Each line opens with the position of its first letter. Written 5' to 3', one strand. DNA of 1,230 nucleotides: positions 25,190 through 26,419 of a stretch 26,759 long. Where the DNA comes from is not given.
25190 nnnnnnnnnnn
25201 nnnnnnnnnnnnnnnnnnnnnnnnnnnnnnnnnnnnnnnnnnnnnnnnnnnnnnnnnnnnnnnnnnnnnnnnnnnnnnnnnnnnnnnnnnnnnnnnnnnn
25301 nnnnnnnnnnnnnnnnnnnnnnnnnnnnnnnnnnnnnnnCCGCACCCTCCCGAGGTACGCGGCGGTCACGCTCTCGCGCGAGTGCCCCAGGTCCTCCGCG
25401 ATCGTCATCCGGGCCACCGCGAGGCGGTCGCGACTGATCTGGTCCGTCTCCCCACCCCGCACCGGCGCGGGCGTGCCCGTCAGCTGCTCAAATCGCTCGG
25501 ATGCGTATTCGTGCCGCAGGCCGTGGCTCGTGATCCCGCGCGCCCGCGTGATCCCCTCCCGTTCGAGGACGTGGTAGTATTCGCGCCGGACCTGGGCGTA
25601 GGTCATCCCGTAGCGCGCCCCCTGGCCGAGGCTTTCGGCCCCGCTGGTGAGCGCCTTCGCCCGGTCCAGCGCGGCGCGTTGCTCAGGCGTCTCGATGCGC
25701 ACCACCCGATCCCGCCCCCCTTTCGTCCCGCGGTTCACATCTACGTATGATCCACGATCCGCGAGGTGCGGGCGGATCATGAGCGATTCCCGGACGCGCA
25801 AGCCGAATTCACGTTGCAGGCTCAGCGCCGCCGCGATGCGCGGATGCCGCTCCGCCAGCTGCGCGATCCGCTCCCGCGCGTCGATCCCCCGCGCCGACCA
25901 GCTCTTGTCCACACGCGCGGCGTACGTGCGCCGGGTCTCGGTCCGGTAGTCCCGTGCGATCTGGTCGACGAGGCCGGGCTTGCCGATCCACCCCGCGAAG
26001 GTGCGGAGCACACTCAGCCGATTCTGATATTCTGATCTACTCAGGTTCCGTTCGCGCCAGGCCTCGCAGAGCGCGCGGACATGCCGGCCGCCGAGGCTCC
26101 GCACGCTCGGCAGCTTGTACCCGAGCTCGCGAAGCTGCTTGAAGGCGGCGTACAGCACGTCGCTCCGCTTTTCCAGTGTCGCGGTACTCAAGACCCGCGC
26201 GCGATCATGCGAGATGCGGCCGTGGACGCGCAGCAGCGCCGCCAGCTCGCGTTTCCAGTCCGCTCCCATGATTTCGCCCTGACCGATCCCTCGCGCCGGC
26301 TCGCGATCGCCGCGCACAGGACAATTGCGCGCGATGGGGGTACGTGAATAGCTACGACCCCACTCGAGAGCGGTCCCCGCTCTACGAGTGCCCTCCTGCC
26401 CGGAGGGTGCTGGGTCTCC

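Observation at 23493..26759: Integrative element with two intact tyrosine recombinases in one coupled operon; the second may be a relaxase or replication initiator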

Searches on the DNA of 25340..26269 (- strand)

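Call 38: search_rna_families(sources=[L001, L003, L007, L009, L005], threshold=evalue, max_evalue=0.1, show_alignments=4)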
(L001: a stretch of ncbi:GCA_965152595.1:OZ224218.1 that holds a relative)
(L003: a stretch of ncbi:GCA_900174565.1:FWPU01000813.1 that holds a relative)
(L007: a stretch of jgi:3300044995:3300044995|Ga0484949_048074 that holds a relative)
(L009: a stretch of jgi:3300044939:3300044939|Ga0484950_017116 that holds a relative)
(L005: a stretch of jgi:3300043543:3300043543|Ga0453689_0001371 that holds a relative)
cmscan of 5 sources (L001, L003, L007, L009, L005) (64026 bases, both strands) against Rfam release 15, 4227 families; matches with E-value up to 0.1: 14.
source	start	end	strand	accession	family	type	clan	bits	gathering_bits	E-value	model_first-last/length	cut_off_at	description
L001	3816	3957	-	RF02003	group-II-D1D4-4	Intron;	CL00102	90.9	49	9.8e-19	1-138/138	no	Group II catalytic intron D1-D4-4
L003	12676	12748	-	RF00005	tRNA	Gene; tRNA;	CL00001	72.6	29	6.1e-14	1-71/71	no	tRNA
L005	8893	8965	+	RF00005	tRNA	Gene; tRNA;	CL00001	70.3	29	2.7e-13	1-71/71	no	tRNA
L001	12663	12736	-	RF00005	tRNA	Gene; tRNA;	CL00001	67.5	29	1.5e-12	1-71/71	no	tRNA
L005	15046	15132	-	RF00005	tRNA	Gene; tRNA;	CL00001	63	29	2.6e-11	1-71/71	no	tRNA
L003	14465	14537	+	RF00005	tRNA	Gene; tRNA;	CL00001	61.8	29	5.6e-11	1-71/71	no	tRNA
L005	8709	8798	+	RF00005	tRNA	Gene; tRNA;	CL00001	60.6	29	1.2e-10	1-71/71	no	tRNA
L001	1996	2133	-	RF00029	Intron_gpII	Intron;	-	47.4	40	3.3e-06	1-77/77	no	Group II catalytic intron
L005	8893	8966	-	RF04354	Plastid-ycf2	Cis-reg;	-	43.1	65.7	9.4e-06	1-75/75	no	Plastid-ycf2 5UTR RNA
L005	8744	8798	-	RF04351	Plastid-psbl-rps4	Cis-reg;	-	42.6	68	1.1e-05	1-53/53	no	Plastid-psbl-rps4 3UTR RNA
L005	15046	15097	+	RF04351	Plastid-psbl-rps4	Cis-reg;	-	35.8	68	0.00079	1-53/53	no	Plastid-psbl-rps4 3UTR RNA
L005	3713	3772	+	RF04255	MIR8001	Gene; miRNA;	-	33.1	90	0.017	1-67/67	no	MIR8001 microRNA precursor family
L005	3704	3778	-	RF03616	MIR1888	Gene; miRNA;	-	32.1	72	0.022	1-101/101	no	MIR1888 microRNA precursor family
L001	2099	2131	-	RF04356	Plastid-ndhA-ndhB-1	Intron;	CL00155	26.5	61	0.084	9-42/49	no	Plastid-ndhA-ndhB-1 group II-D5 intron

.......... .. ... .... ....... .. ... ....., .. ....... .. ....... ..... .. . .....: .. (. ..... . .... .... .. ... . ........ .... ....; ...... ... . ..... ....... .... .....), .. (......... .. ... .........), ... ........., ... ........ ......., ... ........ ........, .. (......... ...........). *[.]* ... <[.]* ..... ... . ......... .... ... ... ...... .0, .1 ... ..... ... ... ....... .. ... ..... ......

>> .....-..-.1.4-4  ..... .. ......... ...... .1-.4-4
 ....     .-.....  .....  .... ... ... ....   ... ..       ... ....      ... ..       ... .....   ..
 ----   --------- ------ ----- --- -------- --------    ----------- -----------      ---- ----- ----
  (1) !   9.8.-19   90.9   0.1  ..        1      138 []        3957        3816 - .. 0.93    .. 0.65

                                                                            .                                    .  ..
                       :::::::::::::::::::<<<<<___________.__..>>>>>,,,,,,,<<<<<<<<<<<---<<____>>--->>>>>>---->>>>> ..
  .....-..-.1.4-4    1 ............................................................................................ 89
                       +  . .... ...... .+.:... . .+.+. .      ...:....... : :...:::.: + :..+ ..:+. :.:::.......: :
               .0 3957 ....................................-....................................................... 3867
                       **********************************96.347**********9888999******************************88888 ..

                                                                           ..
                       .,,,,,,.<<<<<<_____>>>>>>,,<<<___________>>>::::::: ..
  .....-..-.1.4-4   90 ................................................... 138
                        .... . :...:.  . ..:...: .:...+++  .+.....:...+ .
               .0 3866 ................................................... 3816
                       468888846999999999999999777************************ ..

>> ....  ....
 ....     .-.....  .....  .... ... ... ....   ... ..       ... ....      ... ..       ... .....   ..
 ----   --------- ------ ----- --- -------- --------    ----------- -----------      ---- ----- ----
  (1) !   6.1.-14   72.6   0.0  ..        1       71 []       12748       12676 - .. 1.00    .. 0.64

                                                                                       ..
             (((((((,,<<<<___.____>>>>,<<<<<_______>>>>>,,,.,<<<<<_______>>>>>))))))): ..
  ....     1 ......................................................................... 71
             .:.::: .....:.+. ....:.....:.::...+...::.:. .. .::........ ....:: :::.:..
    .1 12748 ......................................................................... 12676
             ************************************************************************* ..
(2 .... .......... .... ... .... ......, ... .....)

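Call 40: search_rna_families(source=L007, start=86, end=828, threshold=evalue, max_evalue=10, show_alignments=4)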
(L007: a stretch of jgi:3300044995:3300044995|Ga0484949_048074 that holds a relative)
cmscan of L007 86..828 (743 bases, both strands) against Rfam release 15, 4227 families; matches with E-value up to 10: 8.
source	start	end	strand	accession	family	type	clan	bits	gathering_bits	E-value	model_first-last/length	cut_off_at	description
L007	86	143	+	RF04006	mir-9338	Gene; miRNA;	-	27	98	0.0013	1-67/67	no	mir-9338 microRNA precursor family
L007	89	140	+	RF00776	mir-540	Gene; miRNA;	-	21.7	80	0.3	1-67/67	no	mir-540 microRNA precursor family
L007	86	153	+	RF00910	mir-873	Gene; miRNA;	-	21.4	95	0.054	9-77/77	5'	mir-873 microRNA precursor family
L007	86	147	-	RF03888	mir-3160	Gene; miRNA;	-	16.5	80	9.3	1-78/83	3'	mir-3160 microRNA precursor family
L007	534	602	-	RF04025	mir-7964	Gene; miRNA;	-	15.6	80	4.7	1-51/51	no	mir-7964 microRNA precursor family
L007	88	133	+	RF01276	sR53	Gene; snRNA; snoRNA; CD-box;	-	15.4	49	0.53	14-60/60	no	Small nucleolar RNA sR53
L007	308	406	+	RF02151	MIMT1_1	Gene; lncRNA;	-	14.7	45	3.6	1-88/88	no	MER1 repeat containing imprinted transcript 1 conserved region 1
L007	136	158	-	RF01142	sR19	Gene; snRNA; snoRNA; CD-box;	-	11.6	45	4.4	1-63/63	no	Small nucleolar RNA sR19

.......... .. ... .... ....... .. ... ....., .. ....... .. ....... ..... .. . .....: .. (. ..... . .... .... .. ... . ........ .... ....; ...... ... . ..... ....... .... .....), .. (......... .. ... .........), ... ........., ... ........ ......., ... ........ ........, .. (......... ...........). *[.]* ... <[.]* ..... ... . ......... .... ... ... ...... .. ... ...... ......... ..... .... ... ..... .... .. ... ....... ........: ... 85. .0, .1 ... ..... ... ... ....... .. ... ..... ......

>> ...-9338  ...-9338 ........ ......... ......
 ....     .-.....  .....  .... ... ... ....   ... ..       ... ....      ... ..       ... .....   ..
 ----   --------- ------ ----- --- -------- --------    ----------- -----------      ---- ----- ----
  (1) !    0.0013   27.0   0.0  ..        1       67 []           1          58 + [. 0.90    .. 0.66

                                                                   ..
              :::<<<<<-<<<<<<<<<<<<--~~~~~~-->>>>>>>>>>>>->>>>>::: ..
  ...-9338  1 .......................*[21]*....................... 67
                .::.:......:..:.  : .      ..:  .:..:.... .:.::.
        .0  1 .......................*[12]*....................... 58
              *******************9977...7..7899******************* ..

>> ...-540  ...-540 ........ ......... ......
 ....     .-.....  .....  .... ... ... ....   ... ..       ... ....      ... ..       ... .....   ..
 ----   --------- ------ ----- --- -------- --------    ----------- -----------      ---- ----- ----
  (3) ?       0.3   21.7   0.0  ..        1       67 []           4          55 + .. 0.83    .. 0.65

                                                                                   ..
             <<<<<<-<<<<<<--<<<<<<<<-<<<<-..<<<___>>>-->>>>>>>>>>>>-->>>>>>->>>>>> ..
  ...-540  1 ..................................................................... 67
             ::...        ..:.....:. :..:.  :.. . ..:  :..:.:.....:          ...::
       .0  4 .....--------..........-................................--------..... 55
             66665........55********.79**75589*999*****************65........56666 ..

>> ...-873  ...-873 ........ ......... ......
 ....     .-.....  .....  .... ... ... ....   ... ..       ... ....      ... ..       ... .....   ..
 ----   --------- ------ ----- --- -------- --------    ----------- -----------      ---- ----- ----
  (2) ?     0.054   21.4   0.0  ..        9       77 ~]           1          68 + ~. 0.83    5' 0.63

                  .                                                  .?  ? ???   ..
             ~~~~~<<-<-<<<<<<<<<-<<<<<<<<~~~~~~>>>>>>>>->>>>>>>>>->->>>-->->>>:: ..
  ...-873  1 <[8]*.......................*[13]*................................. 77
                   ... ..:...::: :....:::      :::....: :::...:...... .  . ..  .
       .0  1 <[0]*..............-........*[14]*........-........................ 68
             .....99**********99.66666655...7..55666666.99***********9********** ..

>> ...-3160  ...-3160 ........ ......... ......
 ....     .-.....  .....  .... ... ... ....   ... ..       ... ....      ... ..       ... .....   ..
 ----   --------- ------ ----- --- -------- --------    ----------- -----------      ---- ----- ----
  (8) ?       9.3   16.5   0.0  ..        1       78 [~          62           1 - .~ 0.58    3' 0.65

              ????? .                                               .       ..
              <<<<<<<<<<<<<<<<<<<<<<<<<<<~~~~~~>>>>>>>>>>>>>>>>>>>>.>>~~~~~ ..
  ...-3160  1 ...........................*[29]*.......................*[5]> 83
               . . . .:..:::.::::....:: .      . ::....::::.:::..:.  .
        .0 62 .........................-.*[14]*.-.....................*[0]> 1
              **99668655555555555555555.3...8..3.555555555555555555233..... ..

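Call 76: search_rna_families(source=L003, start=9530, end=9625, threshold=evalue, max_evalue=10, show_alignments=3)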
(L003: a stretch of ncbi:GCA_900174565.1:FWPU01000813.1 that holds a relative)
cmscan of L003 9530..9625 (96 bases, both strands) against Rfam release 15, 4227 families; matches with E-value up to 10: 1.
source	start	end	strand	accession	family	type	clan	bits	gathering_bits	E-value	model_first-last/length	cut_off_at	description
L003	9547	9604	+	RF03152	RAGATH-1-hammerhead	Gene; ribozyme;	-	15.6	56.3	1.3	26-77/77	no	RAGATH-1 hammerhead ribozyme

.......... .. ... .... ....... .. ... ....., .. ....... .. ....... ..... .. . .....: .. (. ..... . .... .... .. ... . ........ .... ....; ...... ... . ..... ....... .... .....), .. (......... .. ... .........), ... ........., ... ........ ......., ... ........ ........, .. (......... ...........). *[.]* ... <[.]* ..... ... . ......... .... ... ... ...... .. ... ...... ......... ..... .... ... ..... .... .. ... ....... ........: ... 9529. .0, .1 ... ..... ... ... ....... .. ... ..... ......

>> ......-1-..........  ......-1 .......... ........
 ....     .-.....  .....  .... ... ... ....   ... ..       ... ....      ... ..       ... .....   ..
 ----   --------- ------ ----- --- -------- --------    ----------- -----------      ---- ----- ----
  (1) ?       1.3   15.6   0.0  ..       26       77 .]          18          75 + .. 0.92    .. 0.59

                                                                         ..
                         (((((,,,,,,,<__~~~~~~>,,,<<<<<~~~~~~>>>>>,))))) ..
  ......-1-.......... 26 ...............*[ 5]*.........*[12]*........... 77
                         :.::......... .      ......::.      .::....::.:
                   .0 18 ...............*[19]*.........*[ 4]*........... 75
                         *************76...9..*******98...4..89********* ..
